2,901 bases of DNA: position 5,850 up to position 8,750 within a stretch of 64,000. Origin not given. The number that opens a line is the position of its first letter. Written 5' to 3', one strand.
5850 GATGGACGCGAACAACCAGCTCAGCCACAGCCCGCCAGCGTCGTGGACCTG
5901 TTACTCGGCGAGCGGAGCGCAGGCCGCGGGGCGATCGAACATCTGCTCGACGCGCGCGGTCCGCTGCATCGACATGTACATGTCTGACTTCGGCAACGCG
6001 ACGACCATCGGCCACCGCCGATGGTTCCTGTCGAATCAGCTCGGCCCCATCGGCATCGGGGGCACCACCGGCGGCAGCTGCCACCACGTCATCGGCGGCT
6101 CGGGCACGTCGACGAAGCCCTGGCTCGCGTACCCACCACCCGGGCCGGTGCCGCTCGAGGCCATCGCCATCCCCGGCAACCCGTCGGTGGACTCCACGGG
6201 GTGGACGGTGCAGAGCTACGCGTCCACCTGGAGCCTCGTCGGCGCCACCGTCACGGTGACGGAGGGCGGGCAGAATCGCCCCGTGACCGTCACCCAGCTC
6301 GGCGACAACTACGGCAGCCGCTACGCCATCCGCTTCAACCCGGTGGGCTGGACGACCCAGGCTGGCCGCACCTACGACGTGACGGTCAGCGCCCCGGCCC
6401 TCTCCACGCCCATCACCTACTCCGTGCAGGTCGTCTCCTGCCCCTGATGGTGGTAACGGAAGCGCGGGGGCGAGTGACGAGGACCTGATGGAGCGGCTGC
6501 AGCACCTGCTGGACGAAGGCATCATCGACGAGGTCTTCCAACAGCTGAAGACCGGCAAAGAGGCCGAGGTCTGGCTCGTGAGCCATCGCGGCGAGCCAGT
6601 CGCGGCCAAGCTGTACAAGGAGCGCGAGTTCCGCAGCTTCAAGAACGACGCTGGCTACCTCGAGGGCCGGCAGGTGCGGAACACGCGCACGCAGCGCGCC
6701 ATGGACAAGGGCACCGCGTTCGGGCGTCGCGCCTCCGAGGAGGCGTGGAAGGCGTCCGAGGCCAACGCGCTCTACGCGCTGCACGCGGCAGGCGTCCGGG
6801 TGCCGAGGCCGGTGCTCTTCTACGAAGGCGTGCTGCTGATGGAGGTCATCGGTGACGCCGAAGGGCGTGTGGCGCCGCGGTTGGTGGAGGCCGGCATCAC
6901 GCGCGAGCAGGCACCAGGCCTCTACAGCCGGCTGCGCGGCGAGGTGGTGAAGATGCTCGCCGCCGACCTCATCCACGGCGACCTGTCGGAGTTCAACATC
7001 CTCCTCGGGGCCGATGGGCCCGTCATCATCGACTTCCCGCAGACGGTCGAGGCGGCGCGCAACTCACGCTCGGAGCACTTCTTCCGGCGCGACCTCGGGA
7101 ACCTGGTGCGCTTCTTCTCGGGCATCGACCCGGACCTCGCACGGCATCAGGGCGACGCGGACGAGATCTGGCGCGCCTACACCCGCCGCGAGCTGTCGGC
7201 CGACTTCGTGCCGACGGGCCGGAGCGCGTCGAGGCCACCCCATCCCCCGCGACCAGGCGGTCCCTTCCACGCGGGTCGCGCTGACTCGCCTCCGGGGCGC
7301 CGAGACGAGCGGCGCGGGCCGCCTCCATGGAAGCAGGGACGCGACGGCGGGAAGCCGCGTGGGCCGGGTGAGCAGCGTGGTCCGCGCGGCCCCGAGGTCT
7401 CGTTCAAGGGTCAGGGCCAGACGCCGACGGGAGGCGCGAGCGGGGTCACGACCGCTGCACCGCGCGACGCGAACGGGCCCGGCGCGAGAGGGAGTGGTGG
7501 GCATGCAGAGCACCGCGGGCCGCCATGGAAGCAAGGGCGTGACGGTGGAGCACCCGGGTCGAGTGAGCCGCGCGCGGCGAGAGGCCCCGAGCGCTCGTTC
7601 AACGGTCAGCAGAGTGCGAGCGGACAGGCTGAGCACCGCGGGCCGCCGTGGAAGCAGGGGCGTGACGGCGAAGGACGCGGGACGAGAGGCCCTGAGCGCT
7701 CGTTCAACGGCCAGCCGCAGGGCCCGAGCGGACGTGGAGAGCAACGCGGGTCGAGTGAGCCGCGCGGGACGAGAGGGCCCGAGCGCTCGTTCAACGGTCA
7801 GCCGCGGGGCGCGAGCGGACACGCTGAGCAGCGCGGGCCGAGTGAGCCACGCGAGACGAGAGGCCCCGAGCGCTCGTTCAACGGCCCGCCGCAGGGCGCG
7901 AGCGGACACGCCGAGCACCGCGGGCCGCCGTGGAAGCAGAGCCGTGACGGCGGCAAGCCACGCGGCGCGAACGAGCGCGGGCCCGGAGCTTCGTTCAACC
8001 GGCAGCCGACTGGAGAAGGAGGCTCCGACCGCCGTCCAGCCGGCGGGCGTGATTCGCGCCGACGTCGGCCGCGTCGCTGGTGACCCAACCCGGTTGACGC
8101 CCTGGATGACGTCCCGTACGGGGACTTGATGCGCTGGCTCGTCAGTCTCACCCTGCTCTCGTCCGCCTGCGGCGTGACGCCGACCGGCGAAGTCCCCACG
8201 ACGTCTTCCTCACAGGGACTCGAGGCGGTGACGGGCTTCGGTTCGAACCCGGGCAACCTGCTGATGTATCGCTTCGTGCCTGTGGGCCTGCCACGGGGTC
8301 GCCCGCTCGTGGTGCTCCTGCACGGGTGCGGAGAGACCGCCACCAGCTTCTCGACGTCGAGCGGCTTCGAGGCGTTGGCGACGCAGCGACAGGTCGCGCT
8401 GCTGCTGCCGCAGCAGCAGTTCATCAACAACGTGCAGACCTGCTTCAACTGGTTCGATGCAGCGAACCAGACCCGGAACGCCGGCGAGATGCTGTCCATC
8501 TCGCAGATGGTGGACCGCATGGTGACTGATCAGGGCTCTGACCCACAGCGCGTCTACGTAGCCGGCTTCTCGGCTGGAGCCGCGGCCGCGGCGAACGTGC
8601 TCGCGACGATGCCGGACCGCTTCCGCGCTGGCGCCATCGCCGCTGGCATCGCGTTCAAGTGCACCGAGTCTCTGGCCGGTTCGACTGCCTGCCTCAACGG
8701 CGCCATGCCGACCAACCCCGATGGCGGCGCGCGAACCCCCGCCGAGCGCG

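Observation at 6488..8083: RIO-type kinase fused to a ~270-aa Arg/Gly-rich tandem-repeat tail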

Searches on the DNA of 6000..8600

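Call 64: search_rna_families(source=window, start=6000, end=8600, threshold=gathering)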
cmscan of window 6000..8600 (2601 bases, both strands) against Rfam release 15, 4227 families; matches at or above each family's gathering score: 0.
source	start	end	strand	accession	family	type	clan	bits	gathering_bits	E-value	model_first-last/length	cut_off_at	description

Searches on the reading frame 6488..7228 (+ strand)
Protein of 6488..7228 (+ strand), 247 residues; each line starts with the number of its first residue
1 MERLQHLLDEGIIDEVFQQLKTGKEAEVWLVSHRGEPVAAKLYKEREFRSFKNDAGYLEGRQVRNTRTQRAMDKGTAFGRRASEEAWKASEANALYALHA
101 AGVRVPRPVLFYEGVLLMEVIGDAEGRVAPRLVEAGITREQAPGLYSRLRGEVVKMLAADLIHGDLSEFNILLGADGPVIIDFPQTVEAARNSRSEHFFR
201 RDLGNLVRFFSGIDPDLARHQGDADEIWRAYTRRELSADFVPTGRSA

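Call 17: find_related_loci(query=window:6488-7228:+, collection=genome_contigs, flank=6000)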
Query window:6488-7228:+ (247 aa) in genome_contigs; peptide patterns used: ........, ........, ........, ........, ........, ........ (x = any residue, [..] = any of these).
180 stretches matched a pattern; 7 encode a relative of the query (tblastn E <= 1e-3); 7 distinct loci.
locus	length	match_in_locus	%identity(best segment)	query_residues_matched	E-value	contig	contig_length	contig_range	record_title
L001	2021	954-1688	87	1-245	1e-154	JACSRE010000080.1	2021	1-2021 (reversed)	MAG: Myxococcus sp. isolate MY1 contig-70_71235, whole genome shotgun sequence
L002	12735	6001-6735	84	1-245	6e-142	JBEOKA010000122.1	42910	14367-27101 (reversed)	MAG: Myxococcaceae bacterium isolate mt_II.5 NODE_185_length_42958_cov_7.822600, whole genome shotgun sequence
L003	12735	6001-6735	83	1-245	3e-141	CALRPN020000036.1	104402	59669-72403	MAG: Archangium gephyra isolate JJ-KV9-13-1-m1-bin299 genome assembly, contig: JJ-KV9-13-C43, whole genome shotgun seque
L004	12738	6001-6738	81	1-246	4e-140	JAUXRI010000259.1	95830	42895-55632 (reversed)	MAG: Myxococcales bacterium isolate C12_maxbin.062_sub C12_k141_705279, whole genome shotgun sequence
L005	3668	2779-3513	84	1-245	4e-144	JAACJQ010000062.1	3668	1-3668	MAG: Archangiaceae bacterium isolate LZH k87_65701, whole genome shotgun sequence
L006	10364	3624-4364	69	1-246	8e-115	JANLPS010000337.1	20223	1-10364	MAG: Archangium sp. isolate OTE_38_metabat_310 OTE_38_k141_4901676, whole genome shotgun sequence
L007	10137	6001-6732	86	4-247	2e-141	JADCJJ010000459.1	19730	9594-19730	MAG: Myxococcaceae bacterium isolate M069S2SP1A73QC M069S2_459, whole genome shotgun sequence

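Call 19: search_protein_representatives(protein=window:6488-7228:+)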
Query: 247 residues. Proteins with E-value up to 0.001 (for the whole library): 3405; up to 1e-10: 1488; up to 1e-30: 269. The best 150 are listed.
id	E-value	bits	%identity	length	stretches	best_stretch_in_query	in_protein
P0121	1.0e-105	368.8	70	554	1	1-246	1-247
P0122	1.2e-104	365.3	67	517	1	1-245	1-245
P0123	2.4e-100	351.2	67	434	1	4-246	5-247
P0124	4.4e-99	347.1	75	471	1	39-245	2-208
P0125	1.6e-95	335.5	63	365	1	4-245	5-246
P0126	1.0e-94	332.8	63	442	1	3-245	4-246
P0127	1.0e-94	332.8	64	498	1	3-245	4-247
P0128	1.5e-93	329.0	63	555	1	4-245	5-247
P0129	1.9e-93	328.6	64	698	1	2-245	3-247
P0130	4.5e-93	327.4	62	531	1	4-245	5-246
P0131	9.9e-93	326.3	63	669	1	3-245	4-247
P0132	2.5e-92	325.0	62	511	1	3-243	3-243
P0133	6.1e-91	320.5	61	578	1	4-245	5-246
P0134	7.4e-91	320.2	61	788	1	3-245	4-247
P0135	9.0e-91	319.9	59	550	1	2-246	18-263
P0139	3.7e-87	308.1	59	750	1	2-245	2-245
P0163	7.2e-68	244.9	50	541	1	5-245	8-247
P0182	2.5e-63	230.1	49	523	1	2-245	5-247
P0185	5.3e-63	229.0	50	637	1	2-245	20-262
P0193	2.9e-62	226.6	47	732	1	5-242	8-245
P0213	4.3e-59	216.2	49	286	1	3-244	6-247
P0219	5.5e-58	212.6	45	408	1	2-245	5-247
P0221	1.0e-57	211.7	50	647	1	2-246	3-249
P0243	1.5e-52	194.8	46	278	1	2-244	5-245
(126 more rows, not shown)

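Call 23: list_cluster_members(proteins=[P0134, P0139, P0182, P0185, P0193, P0163, P0219, P0243, P0213, P0221])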
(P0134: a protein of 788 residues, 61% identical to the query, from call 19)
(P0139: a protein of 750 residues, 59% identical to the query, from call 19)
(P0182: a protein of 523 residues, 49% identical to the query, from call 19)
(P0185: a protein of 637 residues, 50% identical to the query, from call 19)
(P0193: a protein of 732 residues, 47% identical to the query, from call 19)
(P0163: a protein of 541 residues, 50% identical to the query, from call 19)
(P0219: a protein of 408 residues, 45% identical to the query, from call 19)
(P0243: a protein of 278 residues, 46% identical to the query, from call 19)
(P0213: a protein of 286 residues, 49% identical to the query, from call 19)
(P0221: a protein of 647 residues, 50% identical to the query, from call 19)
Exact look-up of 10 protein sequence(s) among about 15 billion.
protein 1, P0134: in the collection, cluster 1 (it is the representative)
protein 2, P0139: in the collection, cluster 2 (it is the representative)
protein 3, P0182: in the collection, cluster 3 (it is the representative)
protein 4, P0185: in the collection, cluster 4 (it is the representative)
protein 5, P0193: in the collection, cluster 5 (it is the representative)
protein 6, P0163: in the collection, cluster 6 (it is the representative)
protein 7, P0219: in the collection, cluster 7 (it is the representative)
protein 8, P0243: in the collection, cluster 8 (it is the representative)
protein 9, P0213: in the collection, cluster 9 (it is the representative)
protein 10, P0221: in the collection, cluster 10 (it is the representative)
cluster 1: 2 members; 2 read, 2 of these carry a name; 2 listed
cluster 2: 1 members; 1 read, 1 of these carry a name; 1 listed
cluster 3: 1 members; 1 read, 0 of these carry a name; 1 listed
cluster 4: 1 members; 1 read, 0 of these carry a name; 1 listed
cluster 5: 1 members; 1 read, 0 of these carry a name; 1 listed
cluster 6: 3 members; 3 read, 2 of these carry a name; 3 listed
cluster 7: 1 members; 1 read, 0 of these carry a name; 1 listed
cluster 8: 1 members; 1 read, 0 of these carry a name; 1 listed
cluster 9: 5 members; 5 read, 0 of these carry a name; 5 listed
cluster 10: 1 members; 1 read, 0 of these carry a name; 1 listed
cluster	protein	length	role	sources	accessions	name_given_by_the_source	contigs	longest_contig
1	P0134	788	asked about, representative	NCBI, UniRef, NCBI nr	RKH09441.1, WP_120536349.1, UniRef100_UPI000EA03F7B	hypothetical protein D7X74_29550 [Corallococcus sp. CA047B] | RIO1 family regulatory kinase/ATPase domain-containing protein n=1 Tax=Corallococcus sp. ... | RIO1 family regulatory kinase/ATPase [Corallococcus sp. CA047B]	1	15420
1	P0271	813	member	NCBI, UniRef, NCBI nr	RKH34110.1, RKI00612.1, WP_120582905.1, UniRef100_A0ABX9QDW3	hypothetical protein D7Y13_26760 [Corallococcus praedator] | non-specific serine/threonine protein kinase n=1 Tax=Corallococcus praedator ... | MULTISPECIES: RIO1 family regulatory kinase/ATPase [Corallococcus]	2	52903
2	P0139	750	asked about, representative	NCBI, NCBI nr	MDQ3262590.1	MAG: hypothetical protein M3Y59_02845 [Myxococcota bacterium] | hypothetical protein [Myxococcota bacterium]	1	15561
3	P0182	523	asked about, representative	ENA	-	-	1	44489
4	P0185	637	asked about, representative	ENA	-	-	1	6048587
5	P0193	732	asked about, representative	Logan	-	-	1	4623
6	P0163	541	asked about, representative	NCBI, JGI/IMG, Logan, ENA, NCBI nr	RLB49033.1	MAG: hypothetical protein DRJ42_21905 [Deltaproteobacteria bacterium]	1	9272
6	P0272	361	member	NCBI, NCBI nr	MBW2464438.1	MAG: phosphotransferase, partial [Deltaproteobacteria bacterium] | phosphotransferase [Deltaproteobacteria bacterium]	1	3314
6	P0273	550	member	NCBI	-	-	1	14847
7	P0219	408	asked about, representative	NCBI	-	-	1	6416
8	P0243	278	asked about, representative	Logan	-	-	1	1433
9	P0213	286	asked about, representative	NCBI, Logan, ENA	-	-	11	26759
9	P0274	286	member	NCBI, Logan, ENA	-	-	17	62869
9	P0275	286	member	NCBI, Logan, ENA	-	-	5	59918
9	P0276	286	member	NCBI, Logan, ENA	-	-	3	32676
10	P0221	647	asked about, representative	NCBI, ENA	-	-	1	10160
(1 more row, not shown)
